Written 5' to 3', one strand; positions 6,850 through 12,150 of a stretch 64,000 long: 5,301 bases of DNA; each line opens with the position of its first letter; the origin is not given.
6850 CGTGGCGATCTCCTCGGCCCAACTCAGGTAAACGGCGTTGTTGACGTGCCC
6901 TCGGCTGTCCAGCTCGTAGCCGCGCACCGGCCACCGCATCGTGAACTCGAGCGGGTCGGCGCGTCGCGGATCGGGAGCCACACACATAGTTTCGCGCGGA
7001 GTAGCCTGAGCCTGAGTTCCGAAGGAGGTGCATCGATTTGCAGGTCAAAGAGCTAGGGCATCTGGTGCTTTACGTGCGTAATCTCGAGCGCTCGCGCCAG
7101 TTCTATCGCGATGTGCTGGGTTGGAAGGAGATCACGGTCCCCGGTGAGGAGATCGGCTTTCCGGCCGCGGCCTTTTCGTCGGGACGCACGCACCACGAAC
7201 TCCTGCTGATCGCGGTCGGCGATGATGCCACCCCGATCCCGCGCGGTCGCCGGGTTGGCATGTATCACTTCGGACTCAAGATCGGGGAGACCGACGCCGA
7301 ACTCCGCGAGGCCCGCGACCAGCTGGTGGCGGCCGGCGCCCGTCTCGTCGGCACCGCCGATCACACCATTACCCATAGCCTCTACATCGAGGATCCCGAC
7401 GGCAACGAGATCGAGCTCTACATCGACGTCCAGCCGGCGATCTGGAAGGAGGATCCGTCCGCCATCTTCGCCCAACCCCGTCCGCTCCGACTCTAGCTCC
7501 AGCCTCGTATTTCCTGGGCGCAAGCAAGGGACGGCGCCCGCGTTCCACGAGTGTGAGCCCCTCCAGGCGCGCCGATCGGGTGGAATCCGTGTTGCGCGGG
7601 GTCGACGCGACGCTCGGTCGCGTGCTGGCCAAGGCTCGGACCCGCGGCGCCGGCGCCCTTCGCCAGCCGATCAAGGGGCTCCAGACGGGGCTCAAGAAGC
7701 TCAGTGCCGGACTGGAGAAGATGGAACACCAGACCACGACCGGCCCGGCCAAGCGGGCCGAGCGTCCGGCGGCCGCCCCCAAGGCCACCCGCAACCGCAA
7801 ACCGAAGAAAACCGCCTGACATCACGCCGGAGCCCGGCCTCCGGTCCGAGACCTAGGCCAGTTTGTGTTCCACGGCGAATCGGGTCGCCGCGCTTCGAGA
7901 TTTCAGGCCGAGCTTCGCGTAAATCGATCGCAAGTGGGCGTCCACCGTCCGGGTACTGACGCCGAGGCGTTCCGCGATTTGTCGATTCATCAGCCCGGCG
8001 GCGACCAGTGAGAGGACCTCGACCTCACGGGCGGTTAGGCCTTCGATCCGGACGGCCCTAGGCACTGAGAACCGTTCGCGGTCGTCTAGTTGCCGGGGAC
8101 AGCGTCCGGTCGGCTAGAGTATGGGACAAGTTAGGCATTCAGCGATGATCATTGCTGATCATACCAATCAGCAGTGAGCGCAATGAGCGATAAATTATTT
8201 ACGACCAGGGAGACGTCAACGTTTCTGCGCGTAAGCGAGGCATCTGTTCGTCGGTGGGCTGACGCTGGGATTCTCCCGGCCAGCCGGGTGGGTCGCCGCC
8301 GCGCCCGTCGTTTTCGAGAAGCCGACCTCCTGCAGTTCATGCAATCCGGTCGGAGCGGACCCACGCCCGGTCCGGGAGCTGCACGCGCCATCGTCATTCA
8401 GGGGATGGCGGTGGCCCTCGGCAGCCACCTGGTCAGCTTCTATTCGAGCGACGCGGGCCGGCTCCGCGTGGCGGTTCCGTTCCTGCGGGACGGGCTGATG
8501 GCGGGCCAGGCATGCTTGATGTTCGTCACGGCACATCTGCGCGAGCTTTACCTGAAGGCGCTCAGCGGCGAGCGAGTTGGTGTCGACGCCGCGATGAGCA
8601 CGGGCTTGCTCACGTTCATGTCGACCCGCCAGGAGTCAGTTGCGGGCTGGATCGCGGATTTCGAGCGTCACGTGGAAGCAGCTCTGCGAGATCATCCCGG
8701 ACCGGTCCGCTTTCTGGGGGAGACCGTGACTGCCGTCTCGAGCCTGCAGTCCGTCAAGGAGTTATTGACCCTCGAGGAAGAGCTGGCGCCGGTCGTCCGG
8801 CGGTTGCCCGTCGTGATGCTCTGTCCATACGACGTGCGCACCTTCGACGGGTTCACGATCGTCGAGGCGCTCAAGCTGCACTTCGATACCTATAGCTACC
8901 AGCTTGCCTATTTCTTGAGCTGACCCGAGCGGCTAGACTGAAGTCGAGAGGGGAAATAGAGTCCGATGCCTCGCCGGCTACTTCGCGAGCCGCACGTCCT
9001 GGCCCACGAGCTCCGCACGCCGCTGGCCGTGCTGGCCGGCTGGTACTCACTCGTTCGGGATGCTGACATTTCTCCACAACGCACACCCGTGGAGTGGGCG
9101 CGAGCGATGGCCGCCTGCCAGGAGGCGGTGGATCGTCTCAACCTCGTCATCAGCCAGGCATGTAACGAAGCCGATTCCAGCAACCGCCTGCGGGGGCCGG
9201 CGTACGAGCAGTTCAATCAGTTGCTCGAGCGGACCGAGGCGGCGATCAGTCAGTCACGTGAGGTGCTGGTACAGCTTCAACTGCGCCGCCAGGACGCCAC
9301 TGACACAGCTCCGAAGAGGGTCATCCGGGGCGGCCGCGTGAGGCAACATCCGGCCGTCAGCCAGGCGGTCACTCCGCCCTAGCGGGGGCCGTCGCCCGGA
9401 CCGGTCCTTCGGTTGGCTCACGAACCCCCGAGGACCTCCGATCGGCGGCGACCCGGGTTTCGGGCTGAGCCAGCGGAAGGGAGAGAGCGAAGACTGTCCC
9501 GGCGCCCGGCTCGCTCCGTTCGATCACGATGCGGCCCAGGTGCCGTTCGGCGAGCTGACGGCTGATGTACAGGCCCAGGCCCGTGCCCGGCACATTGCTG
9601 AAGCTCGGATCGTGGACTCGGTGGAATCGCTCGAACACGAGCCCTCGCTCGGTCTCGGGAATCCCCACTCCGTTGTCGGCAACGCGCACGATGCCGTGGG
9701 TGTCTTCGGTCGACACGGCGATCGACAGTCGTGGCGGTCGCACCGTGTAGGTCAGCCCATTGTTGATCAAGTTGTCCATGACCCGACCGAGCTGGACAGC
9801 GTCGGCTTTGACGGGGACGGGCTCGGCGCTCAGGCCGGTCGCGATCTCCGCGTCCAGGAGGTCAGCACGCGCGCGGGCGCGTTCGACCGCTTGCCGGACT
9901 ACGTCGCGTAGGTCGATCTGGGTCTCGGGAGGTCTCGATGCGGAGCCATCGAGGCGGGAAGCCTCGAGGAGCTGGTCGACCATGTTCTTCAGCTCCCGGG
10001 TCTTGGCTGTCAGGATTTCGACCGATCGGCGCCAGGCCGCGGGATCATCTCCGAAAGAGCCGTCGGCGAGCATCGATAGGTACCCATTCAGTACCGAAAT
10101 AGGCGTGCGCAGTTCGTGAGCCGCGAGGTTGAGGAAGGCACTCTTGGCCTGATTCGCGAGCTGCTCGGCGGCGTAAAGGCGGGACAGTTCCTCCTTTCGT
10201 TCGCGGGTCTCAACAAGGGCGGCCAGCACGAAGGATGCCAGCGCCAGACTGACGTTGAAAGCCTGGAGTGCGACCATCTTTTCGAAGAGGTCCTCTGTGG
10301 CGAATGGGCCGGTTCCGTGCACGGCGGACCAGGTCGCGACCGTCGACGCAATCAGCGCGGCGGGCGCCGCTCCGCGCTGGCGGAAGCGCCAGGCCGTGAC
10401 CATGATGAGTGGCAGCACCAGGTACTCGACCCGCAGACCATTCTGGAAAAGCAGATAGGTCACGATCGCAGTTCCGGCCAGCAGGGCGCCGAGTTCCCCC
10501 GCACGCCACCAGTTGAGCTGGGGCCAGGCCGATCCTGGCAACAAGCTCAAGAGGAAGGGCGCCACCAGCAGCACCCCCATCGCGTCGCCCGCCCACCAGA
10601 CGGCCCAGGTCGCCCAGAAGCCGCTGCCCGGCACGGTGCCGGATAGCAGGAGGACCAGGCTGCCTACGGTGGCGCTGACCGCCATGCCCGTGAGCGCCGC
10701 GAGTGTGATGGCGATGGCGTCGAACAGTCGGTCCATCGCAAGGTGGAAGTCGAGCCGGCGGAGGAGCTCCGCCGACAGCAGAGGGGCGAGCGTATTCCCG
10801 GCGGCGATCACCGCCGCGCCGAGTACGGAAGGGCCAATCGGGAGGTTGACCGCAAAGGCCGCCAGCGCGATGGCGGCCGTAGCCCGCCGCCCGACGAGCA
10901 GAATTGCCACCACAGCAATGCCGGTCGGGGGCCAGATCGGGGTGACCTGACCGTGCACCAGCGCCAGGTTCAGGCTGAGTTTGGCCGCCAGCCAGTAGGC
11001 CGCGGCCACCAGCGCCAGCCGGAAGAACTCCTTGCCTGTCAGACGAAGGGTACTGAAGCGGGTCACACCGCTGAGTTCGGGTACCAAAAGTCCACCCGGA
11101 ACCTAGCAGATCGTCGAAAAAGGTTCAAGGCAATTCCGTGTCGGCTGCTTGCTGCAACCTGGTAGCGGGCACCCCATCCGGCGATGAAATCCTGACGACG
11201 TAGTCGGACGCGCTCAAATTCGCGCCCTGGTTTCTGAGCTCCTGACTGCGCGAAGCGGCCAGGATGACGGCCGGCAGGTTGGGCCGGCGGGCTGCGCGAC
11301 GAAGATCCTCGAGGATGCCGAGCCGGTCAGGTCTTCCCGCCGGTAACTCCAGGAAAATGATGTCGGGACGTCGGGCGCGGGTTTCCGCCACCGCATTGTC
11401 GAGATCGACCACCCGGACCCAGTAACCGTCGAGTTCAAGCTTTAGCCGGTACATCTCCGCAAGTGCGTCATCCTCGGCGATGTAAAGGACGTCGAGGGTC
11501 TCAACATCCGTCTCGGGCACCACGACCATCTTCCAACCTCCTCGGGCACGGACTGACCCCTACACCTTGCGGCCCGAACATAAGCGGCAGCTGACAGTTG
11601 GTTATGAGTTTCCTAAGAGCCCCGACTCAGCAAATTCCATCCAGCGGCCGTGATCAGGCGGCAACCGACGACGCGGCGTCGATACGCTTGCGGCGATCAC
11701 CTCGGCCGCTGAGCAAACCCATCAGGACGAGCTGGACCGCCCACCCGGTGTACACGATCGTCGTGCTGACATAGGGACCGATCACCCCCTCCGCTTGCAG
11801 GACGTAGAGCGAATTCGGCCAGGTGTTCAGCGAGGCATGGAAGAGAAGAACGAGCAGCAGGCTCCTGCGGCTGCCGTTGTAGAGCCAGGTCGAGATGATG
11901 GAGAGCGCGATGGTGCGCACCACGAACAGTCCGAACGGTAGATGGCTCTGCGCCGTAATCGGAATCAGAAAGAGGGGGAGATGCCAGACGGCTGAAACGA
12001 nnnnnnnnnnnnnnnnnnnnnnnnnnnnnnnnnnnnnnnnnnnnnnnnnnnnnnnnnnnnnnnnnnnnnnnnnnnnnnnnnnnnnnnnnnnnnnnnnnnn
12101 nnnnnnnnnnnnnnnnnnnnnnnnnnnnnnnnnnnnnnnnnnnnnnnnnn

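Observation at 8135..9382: Split MEDS signalling module: HTH+MEDS regulator followed by a free-standing HisKA/DHp domain lacking any ATPase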

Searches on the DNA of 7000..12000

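Call 63: search_rna_families(source=window, start=7000, end=12000, threshold=evalue, max_evalue=1)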
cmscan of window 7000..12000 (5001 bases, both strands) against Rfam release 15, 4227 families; matches with E-value up to 1: 0.
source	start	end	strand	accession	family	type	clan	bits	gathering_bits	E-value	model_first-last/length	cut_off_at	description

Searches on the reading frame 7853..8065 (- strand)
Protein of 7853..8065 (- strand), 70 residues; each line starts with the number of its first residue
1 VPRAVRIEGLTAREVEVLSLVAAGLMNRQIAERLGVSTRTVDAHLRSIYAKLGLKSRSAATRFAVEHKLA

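Call 3: search_protein_families(library=pfam, proteins=[window:7853-8065:-], max_evalue=1)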
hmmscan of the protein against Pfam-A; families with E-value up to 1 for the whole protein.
window:7853-8065:- (70 aa): 23 families
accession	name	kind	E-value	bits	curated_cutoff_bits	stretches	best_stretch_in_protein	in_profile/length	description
PF00196.25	GerE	-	4.5e-21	74.7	23.5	1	9-64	2-57/57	Bacterial regulatory proteins, luxR family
PF08281.18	Sigma70_r4_2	-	2.6e-06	27.4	25.7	1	7-51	8-53/54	Sigma-70, region 4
PF13384.12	HTH_23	-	2.1e-05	24.6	24.6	1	15-50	8-42/50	Homeodomain-like domain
PF04967.18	HTH_10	-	3.6e-05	23.9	23.1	1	28-52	27-51/53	HTH DNA binding domain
PF13551.12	HTH_29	-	5.3e-05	23.7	28.1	1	16-47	3-35/64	Winged helix-turn helix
PF13556.12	HTH_30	-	6e-05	23.2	27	1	27-66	15-54/59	PucR C-terminal helix-turn-helix domain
PF07638.17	Sigma70_ECF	-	0.00038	20.8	21.1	1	11-53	140-180/185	ECF sigma factor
PF13936.12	HTH_38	-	0.00084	19.5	27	1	14-46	9-42/44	Helix-turn-helix domain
PF04545.22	Sigma70_r4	-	0.00091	19.1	24.1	1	7-52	2-48/50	Sigma-70, region 4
PF08279.18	HTH_11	-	0.00099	19.4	25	1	29-49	20-40/55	HTH domain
PF01726.22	LexA_DNA_bind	-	0.0022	18.2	23.7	1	8-48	2-50/65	LexA DNA binding domain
PF13412.12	HTH_24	-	0.0059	16.6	21.9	1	24-46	17-39/48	Winged helix-turn-helix DNA-binding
PF01022.26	HTH_5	-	0.02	15.2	22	1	20-48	10-39/47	Bacterial regulatory protein, arsR family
PF13518.12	HTH_28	-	0.024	15.2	25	1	16-50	4-37/52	Helix-turn-helix domain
PF24657.1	DUF7646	-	0.051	14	27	1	23-58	29-64/85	Domain of unknown function (DUF7646)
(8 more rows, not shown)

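Call 4: search_protein_families(library=ncbifam, proteins=[window:7853-8065:-], max_evalue=1)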
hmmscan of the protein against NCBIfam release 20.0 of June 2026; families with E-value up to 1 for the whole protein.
window:7853-8065:- (70 aa): 44 families (the best 25 are shown)
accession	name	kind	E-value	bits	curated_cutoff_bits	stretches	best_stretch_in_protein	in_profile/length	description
NF003420.0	PRK04841.1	equivalog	1e-15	56.9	537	1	1-64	830-893/903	HTH-type transcriptional regulator MalT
NF052445.1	RespRegMctR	equivalog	9.8e-15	54.5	300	1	7-69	142-204/205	two-component system response regulator MctR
NF052366.1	photon_PedR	equivalog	2.2e-14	53.4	120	1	10-67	3-60/74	photosynthetic electron transport-dependent transcriptional regulator PedR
NF050132.1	TransRegAbsR2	equivalog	1.2e-13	50.7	850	1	8-59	529-580/582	LuxR family transcriptional regulator AbsR2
TIGR03541.1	reg_near_HchA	equivalog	1.3e-12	47.8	215.6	1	8-66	170-228/232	PA1136 family autoinducer-binding transcriptional regulator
NF007935.0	PRK10651.1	equivalog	4.4e-12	45.6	250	1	6-68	152-214/216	two-component system response regulator NarL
NF007708.0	PRK10403.1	equivalog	1.3e-11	44.3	343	1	10-66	154-210/215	nitrate/nitrite response regulator protein NarP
NF007403.0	PRK09935.1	equivalog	5e-11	42.6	271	1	8-69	148-209/210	fimbria biosynthesis transcriptional regulator FimZ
TIGR03020.2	EpsA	equivalog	6.7e-11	42.3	170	1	7-60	188-241/247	XrtB/PEP-CTERM-associated transcriptional regulator EpsA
NF041830.1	RR_TF_ErdR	exception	9.2e-11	41.8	390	1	8-61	149-202/213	response regulator transcription factor ErdR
NF047785.1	respo_reg_MadR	equivalog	1.3e-10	41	300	1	8-64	147-203/209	MadR family response regulator transcription factor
NF040749.1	tetrathio_RR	equivalog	2.5e-09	37.1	290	1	6-56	130-180/191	tetrathionate respiration response regulator TtrR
NF041673.1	transregRamA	equivalog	2.7e-09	36.5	500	1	9-61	218-270/280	acetate metabolism transcriptional regulator RamA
NF006900.1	PRK09390.1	equivalog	5.3e-09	35.9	255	1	5-67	138-200/203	response regulator FixJ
NF007505.1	PRK10100.1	equivalog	7.3e-09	35.6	250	1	8-66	143-201/204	biofilm master transcriptional regulator CsgD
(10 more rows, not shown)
